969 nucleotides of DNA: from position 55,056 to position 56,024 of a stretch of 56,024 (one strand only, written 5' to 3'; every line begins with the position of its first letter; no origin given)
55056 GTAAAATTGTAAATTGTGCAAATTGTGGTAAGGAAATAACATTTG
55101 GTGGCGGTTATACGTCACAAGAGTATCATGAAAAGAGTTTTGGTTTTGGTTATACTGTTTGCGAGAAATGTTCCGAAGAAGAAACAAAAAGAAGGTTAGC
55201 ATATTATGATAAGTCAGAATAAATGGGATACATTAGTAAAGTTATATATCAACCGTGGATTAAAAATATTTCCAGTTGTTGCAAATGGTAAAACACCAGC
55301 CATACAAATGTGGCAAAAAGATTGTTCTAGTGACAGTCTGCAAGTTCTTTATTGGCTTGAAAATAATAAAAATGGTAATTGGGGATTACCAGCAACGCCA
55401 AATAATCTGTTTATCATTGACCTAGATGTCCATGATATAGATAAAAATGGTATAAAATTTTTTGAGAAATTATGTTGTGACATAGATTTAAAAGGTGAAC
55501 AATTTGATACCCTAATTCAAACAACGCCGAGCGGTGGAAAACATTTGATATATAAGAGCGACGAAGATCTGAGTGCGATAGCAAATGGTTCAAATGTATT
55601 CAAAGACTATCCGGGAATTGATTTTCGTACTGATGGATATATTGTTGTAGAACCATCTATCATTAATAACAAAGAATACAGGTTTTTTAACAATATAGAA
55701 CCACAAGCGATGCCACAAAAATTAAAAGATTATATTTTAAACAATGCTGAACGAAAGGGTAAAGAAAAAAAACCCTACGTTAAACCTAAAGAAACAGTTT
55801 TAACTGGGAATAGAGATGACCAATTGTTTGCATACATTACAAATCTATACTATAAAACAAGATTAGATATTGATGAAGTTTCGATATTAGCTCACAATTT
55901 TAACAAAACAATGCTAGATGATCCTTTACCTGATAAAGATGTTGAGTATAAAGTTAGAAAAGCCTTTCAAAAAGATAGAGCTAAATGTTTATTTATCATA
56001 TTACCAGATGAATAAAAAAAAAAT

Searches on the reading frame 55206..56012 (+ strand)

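Call 44: search_protein_families(library=phrogs, proteins=[window:55206-56012:+], max_evalue=0.001)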
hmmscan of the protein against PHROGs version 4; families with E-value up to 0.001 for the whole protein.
window:55206-56012:+ (269 aa): 4 families
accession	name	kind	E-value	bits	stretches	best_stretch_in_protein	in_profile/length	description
phrog_1156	-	DNA, RNA and nucleotide metabolism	6.8e-20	72.2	1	5-183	11-197/855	DNA primase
phrog_695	-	DNA, RNA and nucleotide metabolism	3.8e-19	69.9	1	13-258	14-269/704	DNA polymerase/primase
phrog_5852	-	DNA, RNA and nucleotide metabolism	1.5e-13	51.6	1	18-171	78-238/242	DNA polymerase/primase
phrog_906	-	DNA, RNA and nucleotide metabolism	0.00092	19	0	55-190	110-256/872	DNA polymerase/primase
